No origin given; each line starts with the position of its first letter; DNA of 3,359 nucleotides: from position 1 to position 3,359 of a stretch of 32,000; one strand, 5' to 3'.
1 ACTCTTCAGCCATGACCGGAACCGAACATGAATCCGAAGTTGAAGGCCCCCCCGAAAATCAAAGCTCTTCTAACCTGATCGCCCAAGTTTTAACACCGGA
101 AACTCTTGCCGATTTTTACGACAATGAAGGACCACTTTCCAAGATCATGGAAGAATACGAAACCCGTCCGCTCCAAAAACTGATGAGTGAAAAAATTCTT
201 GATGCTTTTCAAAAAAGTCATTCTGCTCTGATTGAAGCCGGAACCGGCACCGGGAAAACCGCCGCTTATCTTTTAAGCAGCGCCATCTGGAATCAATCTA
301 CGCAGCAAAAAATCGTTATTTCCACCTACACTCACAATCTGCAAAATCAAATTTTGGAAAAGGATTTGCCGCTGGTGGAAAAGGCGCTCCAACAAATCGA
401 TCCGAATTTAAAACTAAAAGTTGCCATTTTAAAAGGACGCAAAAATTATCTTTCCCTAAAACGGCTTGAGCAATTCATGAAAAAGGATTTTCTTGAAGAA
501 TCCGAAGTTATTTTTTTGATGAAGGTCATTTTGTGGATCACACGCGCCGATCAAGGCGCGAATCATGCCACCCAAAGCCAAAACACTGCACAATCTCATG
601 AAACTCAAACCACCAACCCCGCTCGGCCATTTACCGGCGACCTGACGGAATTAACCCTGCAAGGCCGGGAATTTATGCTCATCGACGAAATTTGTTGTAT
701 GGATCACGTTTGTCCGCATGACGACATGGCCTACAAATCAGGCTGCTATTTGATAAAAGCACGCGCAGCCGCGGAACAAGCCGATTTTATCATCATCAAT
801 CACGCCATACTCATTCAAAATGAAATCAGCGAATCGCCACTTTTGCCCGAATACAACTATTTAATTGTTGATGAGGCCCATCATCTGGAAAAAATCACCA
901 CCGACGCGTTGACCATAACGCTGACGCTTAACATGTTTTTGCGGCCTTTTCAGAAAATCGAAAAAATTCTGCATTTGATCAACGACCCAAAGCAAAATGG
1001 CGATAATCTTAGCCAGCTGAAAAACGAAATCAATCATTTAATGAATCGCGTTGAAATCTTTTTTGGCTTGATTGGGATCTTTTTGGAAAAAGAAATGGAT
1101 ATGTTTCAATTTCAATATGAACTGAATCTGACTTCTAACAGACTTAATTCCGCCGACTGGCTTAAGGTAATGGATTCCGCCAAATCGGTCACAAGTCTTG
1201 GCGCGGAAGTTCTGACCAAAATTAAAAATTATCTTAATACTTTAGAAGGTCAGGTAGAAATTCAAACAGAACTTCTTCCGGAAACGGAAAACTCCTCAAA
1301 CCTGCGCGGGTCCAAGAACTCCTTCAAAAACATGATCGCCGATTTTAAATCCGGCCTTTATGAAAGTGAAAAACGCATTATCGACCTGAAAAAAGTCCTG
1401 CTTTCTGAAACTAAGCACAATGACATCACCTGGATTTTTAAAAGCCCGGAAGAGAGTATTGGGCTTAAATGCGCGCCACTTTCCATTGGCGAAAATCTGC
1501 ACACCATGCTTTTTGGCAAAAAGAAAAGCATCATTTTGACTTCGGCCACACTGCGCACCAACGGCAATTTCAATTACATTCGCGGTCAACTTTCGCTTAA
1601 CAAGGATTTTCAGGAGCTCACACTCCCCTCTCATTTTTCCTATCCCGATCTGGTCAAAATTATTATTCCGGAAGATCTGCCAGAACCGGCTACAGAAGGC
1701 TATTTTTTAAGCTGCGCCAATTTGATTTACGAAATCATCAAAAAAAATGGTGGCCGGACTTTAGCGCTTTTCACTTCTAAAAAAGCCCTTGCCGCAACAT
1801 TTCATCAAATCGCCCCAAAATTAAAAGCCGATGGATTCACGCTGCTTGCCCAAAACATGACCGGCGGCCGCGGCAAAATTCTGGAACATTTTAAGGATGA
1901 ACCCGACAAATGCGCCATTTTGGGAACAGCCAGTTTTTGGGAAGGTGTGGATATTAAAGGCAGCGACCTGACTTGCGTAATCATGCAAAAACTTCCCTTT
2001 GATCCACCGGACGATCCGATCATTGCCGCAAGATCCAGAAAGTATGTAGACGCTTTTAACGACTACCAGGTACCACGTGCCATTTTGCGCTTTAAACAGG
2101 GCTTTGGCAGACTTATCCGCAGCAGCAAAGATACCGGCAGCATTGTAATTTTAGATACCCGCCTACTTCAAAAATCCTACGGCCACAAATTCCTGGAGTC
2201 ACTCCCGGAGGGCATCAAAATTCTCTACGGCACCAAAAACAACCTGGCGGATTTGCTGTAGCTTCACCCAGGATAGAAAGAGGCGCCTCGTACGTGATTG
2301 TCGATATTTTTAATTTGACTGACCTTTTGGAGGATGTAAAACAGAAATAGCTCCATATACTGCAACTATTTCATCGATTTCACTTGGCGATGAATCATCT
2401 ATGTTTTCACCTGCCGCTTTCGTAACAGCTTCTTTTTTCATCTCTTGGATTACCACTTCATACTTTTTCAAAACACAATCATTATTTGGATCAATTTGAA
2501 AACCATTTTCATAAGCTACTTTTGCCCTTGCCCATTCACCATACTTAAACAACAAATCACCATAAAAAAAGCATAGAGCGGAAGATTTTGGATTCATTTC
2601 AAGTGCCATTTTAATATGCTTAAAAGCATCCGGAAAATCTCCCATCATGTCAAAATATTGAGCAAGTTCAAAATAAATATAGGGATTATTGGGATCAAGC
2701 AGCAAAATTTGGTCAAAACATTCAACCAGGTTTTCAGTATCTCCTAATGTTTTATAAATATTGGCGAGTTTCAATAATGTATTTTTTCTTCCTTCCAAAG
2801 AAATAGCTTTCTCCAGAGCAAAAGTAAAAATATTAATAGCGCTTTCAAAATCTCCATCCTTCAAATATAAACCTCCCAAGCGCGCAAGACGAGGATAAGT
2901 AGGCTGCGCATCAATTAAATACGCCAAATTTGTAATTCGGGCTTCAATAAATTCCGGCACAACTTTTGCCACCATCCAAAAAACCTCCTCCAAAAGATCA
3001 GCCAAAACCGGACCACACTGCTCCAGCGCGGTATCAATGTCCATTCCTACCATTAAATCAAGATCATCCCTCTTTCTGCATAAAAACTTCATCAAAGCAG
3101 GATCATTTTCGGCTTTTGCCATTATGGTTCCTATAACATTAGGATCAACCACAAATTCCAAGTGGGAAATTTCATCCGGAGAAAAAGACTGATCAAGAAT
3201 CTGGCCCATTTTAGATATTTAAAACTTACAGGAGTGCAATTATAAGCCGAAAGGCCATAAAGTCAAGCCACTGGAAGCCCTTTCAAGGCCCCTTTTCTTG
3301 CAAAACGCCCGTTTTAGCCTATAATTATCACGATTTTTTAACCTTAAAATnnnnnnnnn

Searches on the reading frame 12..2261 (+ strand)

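Call 8: search_protein_families(library=pfam, proteins=[window:12-2261:+], max_evalue=0.001)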
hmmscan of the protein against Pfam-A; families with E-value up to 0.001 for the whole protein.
window:12-2261:+ (749 aa): 5 families
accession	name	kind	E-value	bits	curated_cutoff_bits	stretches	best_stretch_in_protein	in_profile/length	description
PF13307.12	Helicase_C_2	-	1.1e-41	143.2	25.3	1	573-733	2-169/170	Helicase C-terminal domain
PF00270.35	DEAD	-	2.6e-10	40.7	26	1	59-123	8-70/167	DEAD/DEAH box helicase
PF04851.21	ResIII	-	1.5e-08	35.1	22.5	1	49-125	2-80/164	Type III restriction enzyme, res subunit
PF06733.21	DEAD_2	-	1.4e-06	28.6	21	1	222-305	85-168/172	DEAD_2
PF00271.37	Helicase_C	-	0.00025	21.7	23.5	0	571-666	5-97/110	Helicase conserved C-terminal domain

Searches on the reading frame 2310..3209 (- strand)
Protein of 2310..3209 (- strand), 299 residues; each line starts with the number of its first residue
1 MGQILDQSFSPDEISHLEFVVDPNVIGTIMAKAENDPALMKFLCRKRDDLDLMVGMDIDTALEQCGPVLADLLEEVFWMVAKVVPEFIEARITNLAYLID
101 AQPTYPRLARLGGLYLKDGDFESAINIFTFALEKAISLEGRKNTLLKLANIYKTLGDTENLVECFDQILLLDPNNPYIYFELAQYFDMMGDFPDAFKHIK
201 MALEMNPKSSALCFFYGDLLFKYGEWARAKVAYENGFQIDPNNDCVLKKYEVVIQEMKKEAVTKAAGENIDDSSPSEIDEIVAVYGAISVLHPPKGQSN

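Call 8: search_protein_families(library=pfam, proteins=[window:2310-3209:-], max_evalue=0.001)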
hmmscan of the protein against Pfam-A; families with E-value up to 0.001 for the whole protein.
window:2310-3209:- (299 aa): 14 families
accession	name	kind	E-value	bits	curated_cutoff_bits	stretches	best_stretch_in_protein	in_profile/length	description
PF00515.34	TPR_1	-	3.4e-16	58.7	27.8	0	177-208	2-33/34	Tetratricopeptide repeat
PF07719.23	TPR_2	-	9.6e-16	57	27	0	212-243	3-34/34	Tetratricopeptide repeat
PF13428.12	TPR_14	-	1.9e-13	50.1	23.5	1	144-184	3-43/44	Tetratricopeptide repeat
PF13181.12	TPR_8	-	2.2e-11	43.4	25.7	1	145-175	4-34/34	Tetratricopeptide repeat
PF14559.12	TPR_19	-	1e-10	42.2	25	1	189-242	4-57/68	Tetratricopeptide repeat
PF13431.12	TPR_17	-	5.8e-09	36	24.4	1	164-195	1-32/34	Tetratricopeptide repeat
PF13424.12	TPR_12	-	9.9e-09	35.7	30.1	1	144-206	5-75/77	Tetratricopeptide repeat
PF13176.12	TPR_7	-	1e-08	35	27.9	0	144-175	1-34/36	Tetratricopeptide repeat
PF13414.12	TPR_11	-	2e-07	31.1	26.8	0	150-184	2-36/42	TPR repeat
PF13371.12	TPR_9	-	1.2e-05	25.6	35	1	149-209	2-62/73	Tetratricopeptide repeat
PF12895.13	ANAPC3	-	2e-05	25.2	27.2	1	158-234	5-80/82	Anaphase-promoting complex, cyclosome, subunit 3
PF13174.12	TPR_6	-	2.3e-05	25.2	26.3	0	145-174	3-32/33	Tetratricopeptide repeat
PF13432.12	TPR_16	-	3.7e-05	24.5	32.7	0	146-209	1-64/65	Tetratricopeptide repeat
PF23914.1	TPR_CcmH_CycH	-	0.00027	21.3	42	0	201-270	41-110/158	Cytochrome c-type biogenesis protein H TPR domain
